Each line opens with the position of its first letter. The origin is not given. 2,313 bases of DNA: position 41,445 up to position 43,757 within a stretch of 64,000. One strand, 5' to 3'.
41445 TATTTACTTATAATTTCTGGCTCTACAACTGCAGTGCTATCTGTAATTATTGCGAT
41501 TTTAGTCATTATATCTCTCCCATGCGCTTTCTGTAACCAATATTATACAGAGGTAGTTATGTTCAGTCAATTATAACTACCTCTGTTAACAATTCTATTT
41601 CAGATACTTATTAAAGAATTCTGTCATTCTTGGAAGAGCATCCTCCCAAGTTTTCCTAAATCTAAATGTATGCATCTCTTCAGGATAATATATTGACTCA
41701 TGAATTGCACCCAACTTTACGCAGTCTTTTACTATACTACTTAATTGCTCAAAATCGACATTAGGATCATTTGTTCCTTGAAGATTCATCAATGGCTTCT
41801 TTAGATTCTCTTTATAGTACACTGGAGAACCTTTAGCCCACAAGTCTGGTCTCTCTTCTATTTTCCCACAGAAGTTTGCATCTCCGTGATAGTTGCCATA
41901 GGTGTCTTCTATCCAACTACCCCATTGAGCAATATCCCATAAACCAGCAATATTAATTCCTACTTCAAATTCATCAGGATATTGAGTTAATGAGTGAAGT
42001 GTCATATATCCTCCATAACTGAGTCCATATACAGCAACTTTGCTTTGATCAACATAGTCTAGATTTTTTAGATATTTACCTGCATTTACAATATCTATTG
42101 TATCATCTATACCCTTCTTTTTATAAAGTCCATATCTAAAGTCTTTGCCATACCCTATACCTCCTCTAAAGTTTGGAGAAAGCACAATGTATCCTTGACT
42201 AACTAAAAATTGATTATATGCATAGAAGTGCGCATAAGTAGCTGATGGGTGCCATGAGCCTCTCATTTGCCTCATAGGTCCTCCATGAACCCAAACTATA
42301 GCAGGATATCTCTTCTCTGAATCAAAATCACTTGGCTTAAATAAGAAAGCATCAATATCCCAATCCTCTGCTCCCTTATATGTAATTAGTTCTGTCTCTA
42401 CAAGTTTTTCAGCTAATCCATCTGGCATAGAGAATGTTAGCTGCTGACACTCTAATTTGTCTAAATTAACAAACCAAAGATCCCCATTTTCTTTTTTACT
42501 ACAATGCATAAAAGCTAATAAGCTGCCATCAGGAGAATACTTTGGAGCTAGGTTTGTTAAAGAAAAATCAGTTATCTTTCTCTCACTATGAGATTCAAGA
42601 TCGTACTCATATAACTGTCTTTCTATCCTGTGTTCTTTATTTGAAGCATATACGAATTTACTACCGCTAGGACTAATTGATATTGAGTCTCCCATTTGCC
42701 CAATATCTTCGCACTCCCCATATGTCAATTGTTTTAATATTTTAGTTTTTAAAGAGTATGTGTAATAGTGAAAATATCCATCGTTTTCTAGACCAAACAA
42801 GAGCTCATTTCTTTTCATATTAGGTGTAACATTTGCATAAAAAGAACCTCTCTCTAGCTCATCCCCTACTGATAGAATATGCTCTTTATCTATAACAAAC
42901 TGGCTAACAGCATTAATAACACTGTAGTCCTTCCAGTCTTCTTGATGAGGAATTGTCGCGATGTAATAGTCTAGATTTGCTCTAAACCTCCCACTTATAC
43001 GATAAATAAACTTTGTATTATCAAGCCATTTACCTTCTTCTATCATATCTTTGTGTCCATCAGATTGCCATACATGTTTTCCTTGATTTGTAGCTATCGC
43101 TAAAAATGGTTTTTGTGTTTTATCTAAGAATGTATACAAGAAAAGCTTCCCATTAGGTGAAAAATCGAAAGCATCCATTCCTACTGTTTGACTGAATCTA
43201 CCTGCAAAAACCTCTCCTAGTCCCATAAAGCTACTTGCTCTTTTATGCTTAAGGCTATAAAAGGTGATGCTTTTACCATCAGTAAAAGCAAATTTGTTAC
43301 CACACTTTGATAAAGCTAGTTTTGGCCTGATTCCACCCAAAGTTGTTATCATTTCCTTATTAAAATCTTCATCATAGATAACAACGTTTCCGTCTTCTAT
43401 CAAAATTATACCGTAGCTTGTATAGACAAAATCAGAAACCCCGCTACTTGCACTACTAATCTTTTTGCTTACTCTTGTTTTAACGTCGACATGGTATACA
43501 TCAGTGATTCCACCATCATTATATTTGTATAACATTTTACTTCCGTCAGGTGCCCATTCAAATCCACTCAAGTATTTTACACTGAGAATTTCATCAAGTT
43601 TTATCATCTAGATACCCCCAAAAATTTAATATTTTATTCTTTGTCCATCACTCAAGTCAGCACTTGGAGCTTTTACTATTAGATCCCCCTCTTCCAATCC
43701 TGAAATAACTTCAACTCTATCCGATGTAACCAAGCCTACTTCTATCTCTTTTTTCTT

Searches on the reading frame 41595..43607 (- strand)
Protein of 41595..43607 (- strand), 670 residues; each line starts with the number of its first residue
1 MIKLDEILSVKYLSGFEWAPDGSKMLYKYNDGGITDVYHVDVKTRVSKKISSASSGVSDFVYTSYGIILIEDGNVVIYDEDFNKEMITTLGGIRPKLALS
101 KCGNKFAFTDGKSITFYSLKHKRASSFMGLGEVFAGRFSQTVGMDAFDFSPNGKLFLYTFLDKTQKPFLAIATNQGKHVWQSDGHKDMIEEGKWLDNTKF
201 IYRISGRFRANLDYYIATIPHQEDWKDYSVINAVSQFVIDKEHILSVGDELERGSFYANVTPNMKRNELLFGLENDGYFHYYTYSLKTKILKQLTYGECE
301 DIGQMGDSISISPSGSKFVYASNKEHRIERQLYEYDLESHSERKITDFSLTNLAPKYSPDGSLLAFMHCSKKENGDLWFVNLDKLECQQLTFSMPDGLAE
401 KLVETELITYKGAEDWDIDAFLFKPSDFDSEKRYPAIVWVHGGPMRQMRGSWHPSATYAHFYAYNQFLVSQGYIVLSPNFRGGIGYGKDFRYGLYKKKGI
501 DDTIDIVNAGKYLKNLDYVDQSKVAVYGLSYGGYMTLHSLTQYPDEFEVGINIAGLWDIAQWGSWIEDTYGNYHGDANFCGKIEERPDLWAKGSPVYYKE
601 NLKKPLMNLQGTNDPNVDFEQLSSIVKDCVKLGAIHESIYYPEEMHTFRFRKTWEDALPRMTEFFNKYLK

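Call 27: search_protein_families(library=ncbifam, proteins=[window:41595-43607:-], max_evalue=0.00001)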
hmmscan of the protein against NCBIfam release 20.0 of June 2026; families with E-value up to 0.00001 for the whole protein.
window:41595-43607:- (670 aa): 5 families
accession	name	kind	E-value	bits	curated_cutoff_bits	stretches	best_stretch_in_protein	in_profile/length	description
NF053518.1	DipepPtdsDpp5Prph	equivalog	6.8e-33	114.1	900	1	400-647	393-632/655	dipeptidyl-peptidase Dpp5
TIGR02800.1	propeller_TolB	equivalog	6.7e-18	64.8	343.15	1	311-392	198-276/418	Tol-Pal system beta propeller repeat protein TolB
NF033523.0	lasso_peptidase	equivalog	7.1e-11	41.6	400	0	17-66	94-143/638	Atxe2 family lasso peptide isopeptidase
NF050058.1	e_dPHAscl_type1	hypoth_equivalog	1.4e-10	41.1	150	1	419-636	9-211/276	extracellular catalytic domain type 1 short-chain-length polyhydroxyalkanoate depolymerase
NF002183.0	PRK01029.1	equivalog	2.2e-07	30.3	405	0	309-392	286-368/429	Tol-Pal system protein TolB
